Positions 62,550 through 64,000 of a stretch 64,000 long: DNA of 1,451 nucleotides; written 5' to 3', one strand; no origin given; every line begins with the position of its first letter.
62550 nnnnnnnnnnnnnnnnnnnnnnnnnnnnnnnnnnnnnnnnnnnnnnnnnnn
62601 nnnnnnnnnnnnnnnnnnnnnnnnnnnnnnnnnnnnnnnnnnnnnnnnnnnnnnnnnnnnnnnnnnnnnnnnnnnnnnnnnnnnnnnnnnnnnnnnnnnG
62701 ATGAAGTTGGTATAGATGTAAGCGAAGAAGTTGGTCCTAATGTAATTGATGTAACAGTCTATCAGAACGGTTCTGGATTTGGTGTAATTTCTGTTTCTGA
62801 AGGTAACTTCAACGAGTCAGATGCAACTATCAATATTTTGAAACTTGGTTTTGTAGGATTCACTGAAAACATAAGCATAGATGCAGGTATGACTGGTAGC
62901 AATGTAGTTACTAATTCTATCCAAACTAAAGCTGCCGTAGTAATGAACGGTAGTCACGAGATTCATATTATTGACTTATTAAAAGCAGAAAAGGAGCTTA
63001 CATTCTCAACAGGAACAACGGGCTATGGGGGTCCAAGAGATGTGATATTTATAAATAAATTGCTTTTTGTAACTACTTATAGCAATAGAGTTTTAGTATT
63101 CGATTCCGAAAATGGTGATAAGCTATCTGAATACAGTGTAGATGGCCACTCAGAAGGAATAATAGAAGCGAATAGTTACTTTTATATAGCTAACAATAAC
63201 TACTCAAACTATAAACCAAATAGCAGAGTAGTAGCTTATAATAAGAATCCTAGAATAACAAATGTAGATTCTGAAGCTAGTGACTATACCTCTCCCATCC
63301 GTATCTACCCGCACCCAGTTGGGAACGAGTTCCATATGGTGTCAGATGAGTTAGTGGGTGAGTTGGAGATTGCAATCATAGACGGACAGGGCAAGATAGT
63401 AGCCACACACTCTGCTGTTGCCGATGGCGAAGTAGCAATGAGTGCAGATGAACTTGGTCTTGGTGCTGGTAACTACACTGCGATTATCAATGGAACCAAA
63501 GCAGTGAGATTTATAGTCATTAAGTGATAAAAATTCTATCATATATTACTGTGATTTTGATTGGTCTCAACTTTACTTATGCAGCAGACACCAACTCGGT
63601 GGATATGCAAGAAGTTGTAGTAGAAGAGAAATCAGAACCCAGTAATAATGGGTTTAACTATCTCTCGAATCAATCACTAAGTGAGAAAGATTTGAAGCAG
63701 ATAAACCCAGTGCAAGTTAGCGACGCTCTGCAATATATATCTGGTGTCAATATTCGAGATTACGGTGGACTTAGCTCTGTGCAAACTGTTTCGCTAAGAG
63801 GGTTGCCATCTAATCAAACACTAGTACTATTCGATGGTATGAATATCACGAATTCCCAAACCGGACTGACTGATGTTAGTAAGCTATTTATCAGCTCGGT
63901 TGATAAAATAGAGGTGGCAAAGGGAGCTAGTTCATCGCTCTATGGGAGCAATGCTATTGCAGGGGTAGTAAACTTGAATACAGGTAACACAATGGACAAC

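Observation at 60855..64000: Cobalamin riboswitch controlling a T9SS-sorted beta-propeller protein plus a BtuB-like receptor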

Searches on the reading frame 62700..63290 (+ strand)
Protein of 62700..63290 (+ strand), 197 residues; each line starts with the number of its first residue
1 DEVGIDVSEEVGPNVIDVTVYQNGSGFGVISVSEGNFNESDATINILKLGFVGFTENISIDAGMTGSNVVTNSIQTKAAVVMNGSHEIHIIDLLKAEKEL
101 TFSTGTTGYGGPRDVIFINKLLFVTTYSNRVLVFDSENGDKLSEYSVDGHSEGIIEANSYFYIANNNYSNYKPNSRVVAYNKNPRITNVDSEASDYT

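Call 85: search_solved_structures(query=window:62700-63290:+, max_evalue=10, show_alignments=3)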
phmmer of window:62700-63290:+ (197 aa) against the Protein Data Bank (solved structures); distinct sequences matched with E-value up to 10: 2.
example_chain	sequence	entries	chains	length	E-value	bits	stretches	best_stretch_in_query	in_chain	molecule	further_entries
6cmk_B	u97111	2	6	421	0.064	16.5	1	70-156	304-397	AztD protein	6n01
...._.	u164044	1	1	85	0.22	14.7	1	8-69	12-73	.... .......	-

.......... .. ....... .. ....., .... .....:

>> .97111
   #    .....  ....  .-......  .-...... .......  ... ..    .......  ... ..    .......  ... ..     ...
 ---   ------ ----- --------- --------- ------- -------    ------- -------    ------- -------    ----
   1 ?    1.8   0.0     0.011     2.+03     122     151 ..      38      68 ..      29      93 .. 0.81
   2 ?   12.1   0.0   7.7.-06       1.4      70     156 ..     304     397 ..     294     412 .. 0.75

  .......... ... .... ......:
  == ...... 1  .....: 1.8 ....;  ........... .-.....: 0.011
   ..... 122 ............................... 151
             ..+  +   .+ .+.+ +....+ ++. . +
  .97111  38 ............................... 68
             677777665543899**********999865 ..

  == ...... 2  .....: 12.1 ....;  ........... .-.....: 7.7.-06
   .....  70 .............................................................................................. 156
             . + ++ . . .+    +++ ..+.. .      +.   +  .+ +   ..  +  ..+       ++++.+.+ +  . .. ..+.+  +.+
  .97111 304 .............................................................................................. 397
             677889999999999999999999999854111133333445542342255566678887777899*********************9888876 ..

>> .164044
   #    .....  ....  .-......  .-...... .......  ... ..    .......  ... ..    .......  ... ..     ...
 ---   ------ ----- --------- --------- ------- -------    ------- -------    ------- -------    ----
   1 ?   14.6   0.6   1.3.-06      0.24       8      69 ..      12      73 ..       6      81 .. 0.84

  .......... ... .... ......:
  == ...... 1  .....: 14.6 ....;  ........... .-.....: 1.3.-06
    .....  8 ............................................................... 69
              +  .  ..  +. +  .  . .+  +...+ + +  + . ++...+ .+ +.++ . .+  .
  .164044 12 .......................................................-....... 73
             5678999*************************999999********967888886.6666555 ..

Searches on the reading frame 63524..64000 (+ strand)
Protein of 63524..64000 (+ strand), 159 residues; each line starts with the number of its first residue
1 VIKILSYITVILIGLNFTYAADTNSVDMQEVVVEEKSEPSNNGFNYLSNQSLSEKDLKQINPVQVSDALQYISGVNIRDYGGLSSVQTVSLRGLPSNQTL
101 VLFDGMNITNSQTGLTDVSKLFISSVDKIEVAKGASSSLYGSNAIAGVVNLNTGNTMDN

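Call 4: search_protein_families(library=pfam, proteins=[window:63524-64000:+], max_evalue=0.1)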
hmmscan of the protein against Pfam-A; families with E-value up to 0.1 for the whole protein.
window:63524-64000:+ (159 aa): 1 family
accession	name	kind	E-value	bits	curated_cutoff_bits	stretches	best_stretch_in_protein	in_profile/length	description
PF07715.20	Plug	-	3e-24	86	23.9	1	48-148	8-107/107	TonB-dependent Receptor Plug Domain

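Call 5: search_protein_families(library=ncbifam, proteins=[window:63524-64000:+], max_evalue=0.1)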
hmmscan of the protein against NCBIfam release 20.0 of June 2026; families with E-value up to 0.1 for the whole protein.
window:63524-64000:+ (159 aa): 33 families (the best 25 are shown)
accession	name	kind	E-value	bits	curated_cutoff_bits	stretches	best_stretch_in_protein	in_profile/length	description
TIGR01779.1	TonB-B12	equivalog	1.1e-22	80.4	599.7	1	54-155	54-155/614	TonB-dependent vitamin B12 receptor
TIGR01785.1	TonB-hemin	subfamily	2.1e-20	72.7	316.85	1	47-158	20-133/677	TonB-dependent heme/hemoglobin receptor family protein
NF007926.1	PRK10641.1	equivalog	3.9e-19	68.6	836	1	52-155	51-155/617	TonB-dependent vitamin B12 receptor BtuB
TIGR01786.1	TonB-hemlactrns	subfamily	3.6e-18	65.3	323.75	1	42-158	18-138/719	TonB-dependent hemoglobin/transferrin/lactoferrin family receptor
NF010010.0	PRK13483.1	equivalog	5.8e-16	57.6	927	1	10-154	15-163/660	ligand-gated channel protein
NF007478.2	PRK10064.1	equivalog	7.1e-14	51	745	1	16-153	18-157/663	catecholate siderophore receptor CirA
NF010012.0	PRK13486.1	equivalog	9.7e-13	47.3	924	1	48-158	45-162/696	TonB-dependent receptor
NF010038.0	PRK13513.1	equivalog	1.5e-12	46.9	942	1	52-154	59-165/659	ligand-gated channel protein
TIGR01783.1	TonB-siderophor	subfamily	8.6e-12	44.5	223.5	1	52-153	9-107/649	TonB-dependent siderophore receptor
NF010011.0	PRK13484.1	equivalog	2.9e-11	42.4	1197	1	50-153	51-158/682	IreA family TonB-dependent siderophore receptor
NF050067.1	TonBEntbctnRecCfrA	equivalog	1.4e-10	40.2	1200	1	51-154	49-158/698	TonB-dependent ferric enterobactin receptor CfrA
NF049945.1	TonB_dep_FCYXU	equivalog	3.1e-10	39.3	825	1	61-154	69-167/697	TonB-dependent receptor, FCYXU motif-type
NF038079.1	TonB_sider_MxcH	equivalog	3.3e-10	38.7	925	1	59-156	145-241/792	TonB-dependent siderophore myxochelin receptor MxcH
TIGR01782.1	TonB-Xanth-Caul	subfamily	6e-10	38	310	1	53-158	31-138/868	TonB-dependent receptor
NF010651.0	PRK14050.1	equivalog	3.7e-09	35.3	884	1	63-156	98-188/730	TonB-dependent siderophore receptor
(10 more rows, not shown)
